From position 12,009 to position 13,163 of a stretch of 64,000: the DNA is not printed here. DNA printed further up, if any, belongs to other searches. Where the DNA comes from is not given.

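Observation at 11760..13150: AT-rich single-gene islet between ydcF and hrpA encoding a 285-aa orphan protein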

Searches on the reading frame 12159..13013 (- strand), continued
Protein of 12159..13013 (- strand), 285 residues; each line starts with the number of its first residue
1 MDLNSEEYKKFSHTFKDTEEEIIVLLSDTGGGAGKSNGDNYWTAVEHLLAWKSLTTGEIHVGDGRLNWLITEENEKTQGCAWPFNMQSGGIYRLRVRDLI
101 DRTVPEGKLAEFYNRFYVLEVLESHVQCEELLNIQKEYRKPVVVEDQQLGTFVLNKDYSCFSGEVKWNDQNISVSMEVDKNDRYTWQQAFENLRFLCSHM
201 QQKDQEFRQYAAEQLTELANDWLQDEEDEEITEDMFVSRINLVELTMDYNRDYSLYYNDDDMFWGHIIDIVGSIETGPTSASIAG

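Call 26: find_encoding_contigs(protein=P0032, flank=8000, max_places=3)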
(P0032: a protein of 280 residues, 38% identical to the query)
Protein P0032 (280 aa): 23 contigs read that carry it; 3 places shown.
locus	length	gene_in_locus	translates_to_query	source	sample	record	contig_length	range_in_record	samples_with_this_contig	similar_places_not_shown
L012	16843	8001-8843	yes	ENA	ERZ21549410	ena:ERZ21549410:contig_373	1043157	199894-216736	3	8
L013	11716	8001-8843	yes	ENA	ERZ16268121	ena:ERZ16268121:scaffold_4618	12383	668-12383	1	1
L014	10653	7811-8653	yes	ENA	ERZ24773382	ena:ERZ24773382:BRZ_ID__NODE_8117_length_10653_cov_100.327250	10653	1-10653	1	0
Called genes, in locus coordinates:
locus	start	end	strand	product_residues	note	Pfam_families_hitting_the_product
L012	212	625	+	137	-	PF08281:Sigma70_r4_2 (weak)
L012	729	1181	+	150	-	-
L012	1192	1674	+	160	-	-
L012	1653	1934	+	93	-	PF12958:DUF3847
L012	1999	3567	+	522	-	PF03389:MobA_MobL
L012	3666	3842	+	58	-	-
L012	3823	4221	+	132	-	PF14194:Cys_rich_VLP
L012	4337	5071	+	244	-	PF09681:Phage_rep_org_N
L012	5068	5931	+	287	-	PF01695:IstB_IS21, PF00308:Bac_DnaA (faint), PF00004:AAA (weak)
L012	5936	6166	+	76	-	PF14202:TnpW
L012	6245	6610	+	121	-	-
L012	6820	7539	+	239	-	PF02534:T4SS-DNA_transf, PF10412:TrwB_AAD_bind, PF12696:TraG-D_C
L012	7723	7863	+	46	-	PF12750:Maff2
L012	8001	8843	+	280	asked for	PF22886:DUF7021, PF10020:DUF2262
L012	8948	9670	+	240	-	-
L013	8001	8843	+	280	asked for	PF22886:DUF7021, PF10020:DUF2262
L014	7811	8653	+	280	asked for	PF22886:DUF7021, PF10020:DUF2262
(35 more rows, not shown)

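Call 27: find_encoding_contigs(protein=P0079, flank=8000, max_places=3)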
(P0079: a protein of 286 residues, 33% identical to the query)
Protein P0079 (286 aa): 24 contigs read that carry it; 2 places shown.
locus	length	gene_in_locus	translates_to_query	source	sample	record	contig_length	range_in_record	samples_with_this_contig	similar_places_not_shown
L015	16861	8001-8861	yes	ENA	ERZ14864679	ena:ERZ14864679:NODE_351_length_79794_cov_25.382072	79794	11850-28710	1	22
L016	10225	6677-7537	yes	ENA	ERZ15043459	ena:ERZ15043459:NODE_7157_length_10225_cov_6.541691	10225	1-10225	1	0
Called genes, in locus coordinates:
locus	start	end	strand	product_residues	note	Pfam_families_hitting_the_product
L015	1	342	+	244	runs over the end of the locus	-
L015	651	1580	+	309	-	PF13847:Methyltransf_31, PF08241:Methyltransf_11, PF08242:Methyltransf_12, PF13649:Methyltransf_25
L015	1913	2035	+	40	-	-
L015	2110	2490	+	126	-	-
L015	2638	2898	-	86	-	PF00398:RrnaAD (weak)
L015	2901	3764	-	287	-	PF04439:Adenyl_transf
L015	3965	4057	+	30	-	-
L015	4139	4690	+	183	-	PF03729:DUF308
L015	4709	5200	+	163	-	-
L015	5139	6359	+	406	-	PF00079:Serpin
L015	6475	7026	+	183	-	PF01554:MatE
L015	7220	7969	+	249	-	PF12746:GNAT_acetyltran, PF00583:Acetyltransf_1 (weak)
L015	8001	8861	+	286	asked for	PF22886:DUF7021, PF10020:DUF2262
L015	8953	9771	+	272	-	PF07934:OGG_N, PF00730:HhH-GPD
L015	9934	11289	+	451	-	PF00209:SNF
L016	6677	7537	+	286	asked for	PF22886:DUF7021, PF10020:DUF2262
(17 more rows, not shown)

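Call 30: predict_structure(alignment_id=A1)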
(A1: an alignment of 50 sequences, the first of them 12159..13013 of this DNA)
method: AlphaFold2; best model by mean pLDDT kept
length: 285 residues; sequences in the alignment: 50
mean_pLDDT: 93.8   pTM: 0.83
mean pLDDT of the five models: 93.8, 93.7, 93.7, 93.6, 92.9
residues with pLDDT >= 90: 236; 70-90: 47; 50-70: 2; < 50: 0
segments of 3 or more residues with pLDDT < 50: none
pLDDT, mean of each block of 10 residues (from residue 1): 82 95 94 86 94 97 94 90 92 97 87 93 97 96 95 95 96 97 96 97 98 97 82 97 97 97 93 97 93
secondary structure, 60 per line:
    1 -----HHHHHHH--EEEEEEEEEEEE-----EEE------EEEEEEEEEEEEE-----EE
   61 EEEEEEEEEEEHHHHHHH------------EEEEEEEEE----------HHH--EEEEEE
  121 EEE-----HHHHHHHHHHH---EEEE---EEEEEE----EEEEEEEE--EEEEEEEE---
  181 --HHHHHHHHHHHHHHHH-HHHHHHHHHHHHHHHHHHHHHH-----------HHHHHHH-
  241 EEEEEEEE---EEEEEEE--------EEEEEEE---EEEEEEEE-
elements in order: H6-12 E15-26 E32-34 E41-53 E59-71 H72-78 E91-99 E115-123 H129-139 E143-146 E150-155 E160-167 E170-177 H183-198 H200-221 H233-239 E241-248 E252-258 E267-273 E277-284

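Call 37: find_related_loci(query=A1, collection=genome_contigs, flank=10000)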
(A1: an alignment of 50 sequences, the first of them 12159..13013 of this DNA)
Query A1 (285 aa) in genome_contigs; peptide patterns used: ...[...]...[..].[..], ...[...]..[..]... (x = any residue, [..] = any of these).
324 stretches matched a pattern; 270 encode a relative of the query (tblastn E <= 1e-3); the best 80 are kept; 80 distinct loci.
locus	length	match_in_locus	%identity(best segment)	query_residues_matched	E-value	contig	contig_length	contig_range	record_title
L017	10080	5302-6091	86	1-285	3e-130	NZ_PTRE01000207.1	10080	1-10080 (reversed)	Escherichia sp. MOD1-EC7003 MOD1-EC7003_208_length_10082_cov_97, whole genome shotgun sequence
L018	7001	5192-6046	51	1-285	3e-100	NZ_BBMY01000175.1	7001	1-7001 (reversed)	Escherichia albertii NBRC 107761 = DSM 17582 strain NBRC 107761, whole genome shotgun sequence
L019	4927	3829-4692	48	1-284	4e-83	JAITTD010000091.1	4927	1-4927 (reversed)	MAG: Bacteroidales bacterium isolate Rs511_bin43 k119_1713069, whole genome shotgun sequence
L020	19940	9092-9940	44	1-285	6e-79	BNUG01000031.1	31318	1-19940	Clostridia bacterium MS499-83 DNA, sequence031, whole genome shotgun sequence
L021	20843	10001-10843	39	8-285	3e-65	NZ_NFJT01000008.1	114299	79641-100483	Anaerofilum sp. An201 An201_contig_8, whole genome shotgun sequence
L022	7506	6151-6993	39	8-285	1e-63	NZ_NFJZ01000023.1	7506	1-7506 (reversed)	Lachnoclostridium sp. An196 An196_contig_23, whole genome shotgun sequence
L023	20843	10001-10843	38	8-285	2e-62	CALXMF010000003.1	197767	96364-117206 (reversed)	MAG: uncultured Spirochaetes bacterium isolate BRZ_GE__bin34 genome assembly, contig: BRZ_GE__NODE_51_length_197767_cov_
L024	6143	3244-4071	40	8-285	7e-63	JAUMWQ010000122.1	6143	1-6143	MAG: Filifactor alocis isolate S15M_Sa_18_sub NODE_5026_length_6143_cov_4.903745, whole genome shotgun sequence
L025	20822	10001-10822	38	9-285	1e-61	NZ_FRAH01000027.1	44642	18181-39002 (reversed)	Anaerotignum lactatifermentans DSM 14214, whole genome shotgun sequence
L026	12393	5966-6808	37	8-285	8e-61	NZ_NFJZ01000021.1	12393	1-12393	Lachnoclostridium sp. An196 An196_contig_21, whole genome shotgun sequence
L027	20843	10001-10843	37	8-285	1e-60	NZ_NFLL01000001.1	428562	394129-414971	Faecalibacterium sp. An122 An122_contig_1, whole genome shotgun sequence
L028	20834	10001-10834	37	2-285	2e-60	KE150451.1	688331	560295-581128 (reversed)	Actinomyces sp. HPA0247 genomic scaffold acAqT-supercont1.2, whole genome shotgun sequence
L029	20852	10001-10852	37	2-285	7e-60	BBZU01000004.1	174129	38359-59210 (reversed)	Clostridia bacterium UC5.1-1D10 DNA, contig: contig00004, whole genome shotgun sequence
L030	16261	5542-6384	37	8-285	7e-60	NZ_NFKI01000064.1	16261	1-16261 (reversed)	Pseudoflavonifractor sp. An184 An184_contig_64, whole genome shotgun sequence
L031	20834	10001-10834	36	8-285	2e-58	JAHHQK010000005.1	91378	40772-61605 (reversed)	MAG: Alistipes sp. isolate MAG002 MAG002_5, whole genome shotgun sequence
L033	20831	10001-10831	39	8-285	3e-58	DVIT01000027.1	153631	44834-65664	MAG TPA_asm: Candidatus Scybalocola faecigallinarum isolate CHK178-757 CHK178__C78669_L153631_ERR3414573, whole genome s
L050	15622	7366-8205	33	3-285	2e-49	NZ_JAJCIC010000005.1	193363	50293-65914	Lacrimispora sp. 210928-DFI.3.58 AJDDMMIN_5, whole genome shotgun sequence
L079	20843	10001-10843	32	2-285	2e-47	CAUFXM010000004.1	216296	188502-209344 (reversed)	MAG TPA_asm: uncultured Methanomassiliicoccales archaeon isolate SRR16280071_bin.27_MetaWRAP_v1.3_MAG genome assembly, c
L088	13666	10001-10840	33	3-285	9e-47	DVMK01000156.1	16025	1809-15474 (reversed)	MAG TPA_asm: Candidatus Caccousia avistercoris isolate 3024 ChiHcolR13__C87330_L16025_SRR6323136, whole genome shotgun s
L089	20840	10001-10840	32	3-285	1e-46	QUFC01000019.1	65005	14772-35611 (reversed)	Lachnospiraceae bacterium AM48-27BH AM48-27BH.Scaf19, whole genome shotgun sequence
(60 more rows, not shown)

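Call 54: search_dna_similar(query=window:12159-13013:-, collection=plasmids, mode=protein, max_rows=25, max_evalue=0.001)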
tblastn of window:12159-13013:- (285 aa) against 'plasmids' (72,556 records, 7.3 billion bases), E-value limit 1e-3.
Records with a match: 4; places in all: 4; records where one place covers at least 80% of the query: 4.
Best place of each record, by identity: <60% 4.
By first word of the organism name: Bacillus 3; Fusobacterium 1.
By predicted mobility (MOB-suite, as given by PLSDB): conjugative 3; non-mobilizable 1.
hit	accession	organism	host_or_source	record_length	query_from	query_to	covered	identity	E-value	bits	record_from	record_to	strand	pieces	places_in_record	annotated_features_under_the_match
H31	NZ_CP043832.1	Bacillus sp. BS98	oyster,whole organism,intestinal tract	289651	4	285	99%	31.1%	1e-30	128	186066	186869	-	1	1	DUF2262 domain-containing protein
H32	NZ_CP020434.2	Bacillus sp. FDAARGOS_235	Homo sapiens,blood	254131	5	285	99%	31.2%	6e-31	129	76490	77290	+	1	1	DUF2262 domain-containing protein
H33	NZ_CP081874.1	Bacillus toyonensis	Environment,soil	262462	4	285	99%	30.4%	2e-30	127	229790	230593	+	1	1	DUF2262 domain-containing protein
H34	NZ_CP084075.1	Fusobacterium vincentii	-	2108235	17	284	94%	25.2%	7e-19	94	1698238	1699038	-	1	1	none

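Call 55: search_dna_similar(query=window:12159-13013:-, collection=phages, mode=protein, max_rows=15, max_evalue=0.001)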
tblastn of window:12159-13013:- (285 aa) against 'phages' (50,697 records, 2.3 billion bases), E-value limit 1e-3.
No match.

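Call 56: get_annotated_region(hit=H32, flank=9000)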
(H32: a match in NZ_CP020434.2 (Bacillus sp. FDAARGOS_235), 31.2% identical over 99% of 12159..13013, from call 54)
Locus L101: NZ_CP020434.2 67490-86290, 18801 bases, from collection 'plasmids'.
description: Bacillus sp. FDAARGOS_235 plasmid 1, complete sequence
organism: Bacillus sp. FDAARGOS_235 (NCBI taxid 1839798)
taxonomy: Bacteria; Bacillota; Bacilli; Bacillales; Bacillaceae; Bacillus; Bacillus sp. FDAARGOS 235
host: -; source: Homo sapiens,blood; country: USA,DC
typing (MOB-suite, as given by PLSDB): conjugative; replicon rep_cluster_1869; relaxase MOBP; mating-pair formation MPF_T
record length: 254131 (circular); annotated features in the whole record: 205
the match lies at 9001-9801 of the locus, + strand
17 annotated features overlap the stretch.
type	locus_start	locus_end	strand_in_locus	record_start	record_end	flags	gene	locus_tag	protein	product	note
CDS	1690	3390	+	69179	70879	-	-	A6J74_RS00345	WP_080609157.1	hypothetical protein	-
CDS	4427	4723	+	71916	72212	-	-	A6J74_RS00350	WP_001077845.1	hypothetical protein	-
CDS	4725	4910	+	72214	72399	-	-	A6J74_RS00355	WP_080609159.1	hypothetical protein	-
CDS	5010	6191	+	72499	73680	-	-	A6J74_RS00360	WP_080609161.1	FtsK/SpoIIIE domain-containing protein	-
CDS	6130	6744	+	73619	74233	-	-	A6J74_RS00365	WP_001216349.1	replication-relaxation family protein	-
CDS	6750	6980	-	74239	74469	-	-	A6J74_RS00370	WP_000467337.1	helix-turn-helix transcriptional regulator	-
CDS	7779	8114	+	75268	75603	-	-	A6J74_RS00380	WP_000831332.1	hypothetical protein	-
CDS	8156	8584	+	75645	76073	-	-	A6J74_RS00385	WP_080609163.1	hypothetical protein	-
CDS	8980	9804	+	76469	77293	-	-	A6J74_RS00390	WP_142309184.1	DUF2262 domain-containing protein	-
CDS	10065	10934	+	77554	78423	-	-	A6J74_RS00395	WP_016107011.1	hypothetical protein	-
CDS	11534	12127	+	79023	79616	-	-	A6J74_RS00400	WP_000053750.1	TasA family protein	-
CDS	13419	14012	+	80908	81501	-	-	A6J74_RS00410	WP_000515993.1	DUF4352 domain-containing protein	-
CDS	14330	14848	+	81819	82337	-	-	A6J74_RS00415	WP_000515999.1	DUF4352 domain-containing protein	-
CDS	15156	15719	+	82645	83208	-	-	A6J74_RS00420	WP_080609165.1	excalibur calcium-binding domain-containing protein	-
CDS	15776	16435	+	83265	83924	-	-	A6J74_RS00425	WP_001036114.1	class D sortase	-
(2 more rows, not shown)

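Call 57: get_annotated_region(hit=H34, flank=9000)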
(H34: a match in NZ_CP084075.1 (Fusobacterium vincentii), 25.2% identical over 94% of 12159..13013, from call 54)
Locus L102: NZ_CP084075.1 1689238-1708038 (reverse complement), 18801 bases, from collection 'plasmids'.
description: Fusobacterium vincentii strain SB055 plasmid pSB055A, complete sequence
organism: Fusobacterium vincentii (NCBI taxid 155615)
taxonomy: Bacteria; Fusobacteriota; Fusobacteriia; Fusobacteriales; Fusobacteriaceae; Fusobacterium; Fusobacterium vincentii
host: -; source: -; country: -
typing (MOB-suite, as given by PLSDB): non-mobilizable
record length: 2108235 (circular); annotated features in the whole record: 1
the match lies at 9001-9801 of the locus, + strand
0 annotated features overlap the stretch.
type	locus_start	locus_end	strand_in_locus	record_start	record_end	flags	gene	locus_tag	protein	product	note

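Call 68: fold_search(model_id=the predicted structure, library=afdb50)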
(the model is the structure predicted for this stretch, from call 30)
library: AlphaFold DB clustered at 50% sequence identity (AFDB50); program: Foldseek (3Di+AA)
matches with E <= 10: 2171; with E <= 0.001: 375
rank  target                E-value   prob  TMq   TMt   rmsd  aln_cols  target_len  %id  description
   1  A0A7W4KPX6            7.0e-56  1.00  0.99  0.99   0.8       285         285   99  DUF2262 domain-containing protein
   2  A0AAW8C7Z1            6.7e-36  1.00  0.90  0.90   2.1       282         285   45  DUF2262 domain-containing protein [Phocoenobacter atlanticus subsp. atlanticus]
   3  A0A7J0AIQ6            3.5e-32  1.00  0.90  0.91   2.5       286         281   37  DUF2262 domain-containing protein
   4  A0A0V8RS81            7.6e-32  1.00  0.90  0.88   2.1       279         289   35  Uncharacterized protein [Schaalia odontolytica]
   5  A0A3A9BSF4            5.4e-31  1.00  0.87  0.87   2.8       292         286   34  DUF2262 domain-containing protein
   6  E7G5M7                5.2e-30  1.00  0.88  0.88   2.8       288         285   31  Uncharacterized protein [Coprobacillus cateniformis]
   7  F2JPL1                6.5e-30  1.00  0.79  0.79   3.9       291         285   35  Uncharacterized protein [Cellulosilyticum lentocellum (strain ATCC 49066 / DSM 5427 / NCIMB 11756 / RHM5)]
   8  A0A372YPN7            2.1e-29  1.00  0.80  0.74   3.4       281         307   33  DUF2262 domain-containing protein
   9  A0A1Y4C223            2.2e-29  1.00  0.87  0.88   2.2       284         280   33  Uncharacterized protein
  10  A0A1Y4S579            2.8e-29  1.00  0.78  0.81   3.6       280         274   32  Uncharacterized protein
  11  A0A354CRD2            4.1e-29  1.00  0.83  0.84   2.9       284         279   31  Uncharacterized protein
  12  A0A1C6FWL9            4.1e-29  1.00  0.76  0.76   3.8       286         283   33  Uncharacterized protein conserved in bacteria
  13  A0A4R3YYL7            5.5e-29  1.00  0.88  0.88   2.8       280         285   30  Uncharacterized protein [Longibaculum muris]
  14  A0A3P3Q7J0            9.1e-29  1.00  0.86  0.86   2.4       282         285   30  DUF2262 domain-containing protein [Lachnoanaerobaculum orale]
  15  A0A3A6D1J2            8.1e-28  1.00  0.85  0.86   3.0       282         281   30  DUF2262 domain-containing protein
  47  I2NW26                1.7e-23  1.00  0.77  0.76   4.4       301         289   22  PF10020 family protein [Neisseria sicca VK64]
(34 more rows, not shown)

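Call 104: find_encoding_contigs(protein=P0018, flank=10000, max_places=1)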
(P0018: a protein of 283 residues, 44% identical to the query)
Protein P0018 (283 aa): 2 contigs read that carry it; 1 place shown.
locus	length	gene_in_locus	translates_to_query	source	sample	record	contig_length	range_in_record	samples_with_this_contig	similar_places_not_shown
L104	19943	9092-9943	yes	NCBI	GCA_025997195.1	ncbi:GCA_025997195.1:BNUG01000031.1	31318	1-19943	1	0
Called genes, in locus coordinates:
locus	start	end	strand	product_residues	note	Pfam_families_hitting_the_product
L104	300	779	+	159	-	-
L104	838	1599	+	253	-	-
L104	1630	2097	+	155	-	-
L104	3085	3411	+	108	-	-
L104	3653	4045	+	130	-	-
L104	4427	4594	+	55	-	-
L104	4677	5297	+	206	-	-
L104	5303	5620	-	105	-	PF01909:NTP_transf_2, PF18765:Polbeta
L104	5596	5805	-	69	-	-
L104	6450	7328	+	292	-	PF13635:DUF4143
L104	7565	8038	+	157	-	-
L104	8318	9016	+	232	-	-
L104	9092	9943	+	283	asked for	PF22886:DUF7021, PF10020:DUF2262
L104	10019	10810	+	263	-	PF18015:Acetyltransf_19, PF00583:Acetyltransf_1 (weak), PF13302:Acetyltransf_3 (weak)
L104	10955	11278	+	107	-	PF04221:RelB (weak)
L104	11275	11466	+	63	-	PF13470:PIN_3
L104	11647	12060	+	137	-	-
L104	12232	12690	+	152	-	PF14078:DUF4259 (weak)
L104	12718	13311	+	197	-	PF15571:Imm44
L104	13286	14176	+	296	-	PF15428:Imm26, PF15595:Imm51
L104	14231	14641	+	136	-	-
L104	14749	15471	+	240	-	-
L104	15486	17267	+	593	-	PF15583:Imm68, PF09234:DUF1963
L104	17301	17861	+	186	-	PF20541:DUF6756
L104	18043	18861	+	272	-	PF09407:AbiEi_1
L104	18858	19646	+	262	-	PF08843:AbiEii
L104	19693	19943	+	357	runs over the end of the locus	PF12799:LRR_4 (faint), PF23598:LRR_14 (faint), PF25019:LRR_R13L1-DRL21 (faint)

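Call 105: find_encoding_contigs(protein=P0014, flank=10000, max_places=1)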
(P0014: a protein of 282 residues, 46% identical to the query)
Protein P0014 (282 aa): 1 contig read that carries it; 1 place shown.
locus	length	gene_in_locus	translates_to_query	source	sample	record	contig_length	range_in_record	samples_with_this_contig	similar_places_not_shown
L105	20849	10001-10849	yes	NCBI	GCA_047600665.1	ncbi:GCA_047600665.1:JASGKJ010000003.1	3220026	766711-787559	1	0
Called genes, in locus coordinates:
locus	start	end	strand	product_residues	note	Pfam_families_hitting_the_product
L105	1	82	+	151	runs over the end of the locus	PF00583:Acetyltransf_1, PF13673:Acetyltransf_10, PF13508:Acetyltransf_7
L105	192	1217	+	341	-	PF13505:OMP_b-brl (weak), PF19573:DUF6089 (faint)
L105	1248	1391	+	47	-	-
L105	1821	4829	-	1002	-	PF00005:ABC_tran (faint), PF02463:SMC_N (faint), PF03193:RsgA_GTPase (faint), PF13191:AAA_16 (faint), PF13555:AAA_29 (faint), PF20703:nSTAND1 (faint), PF17760:UvrA_inter, PF17755:UvrA_DNA-bind, +1 more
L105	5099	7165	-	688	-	PF24883:NPHP3_N, PF05729:NACHT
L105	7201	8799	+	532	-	PF07693:KAP_NTPase (weak)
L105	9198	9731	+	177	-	PF08974:DUF1877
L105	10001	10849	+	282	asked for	PF22886:DUF7021, PF10020:DUF2262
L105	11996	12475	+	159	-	PF11188:DUF2975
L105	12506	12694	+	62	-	PF13443:HTH_26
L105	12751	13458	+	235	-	PF05401:NodS, PF05891:Methyltransf_PK, PF13489:Methyltransf_23, PF01209:Ubie_methyltran, PF05175:MTS, PF13847:Methyltransf_31, PF08241:Methyltransf_11, PF08242:Methyltransf_12, +5 more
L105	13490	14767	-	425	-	PF00144:Beta-lactamase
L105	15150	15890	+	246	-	PF00089:Trypsin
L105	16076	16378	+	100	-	-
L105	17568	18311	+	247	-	-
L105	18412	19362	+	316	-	-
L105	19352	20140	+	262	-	PF20240:DUF6597, PF12833:HTH_18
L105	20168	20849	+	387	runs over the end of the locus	PF01494:FAD_binding_3 (weak)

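Call 107: find_related_loci(query=A1, collection=viral_contigs, flank=8000)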
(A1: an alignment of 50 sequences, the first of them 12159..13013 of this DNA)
Query A1 (285 aa) in viral_contigs; peptide patterns used: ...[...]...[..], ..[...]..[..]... (x = any residue, [..] = any of these).
93 stretches matched a pattern; 1 encode a relative of the query (tblastn E <= 1e-3); 1 distinct loci.
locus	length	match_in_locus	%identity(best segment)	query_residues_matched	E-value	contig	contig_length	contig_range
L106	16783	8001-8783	36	22-285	2e-47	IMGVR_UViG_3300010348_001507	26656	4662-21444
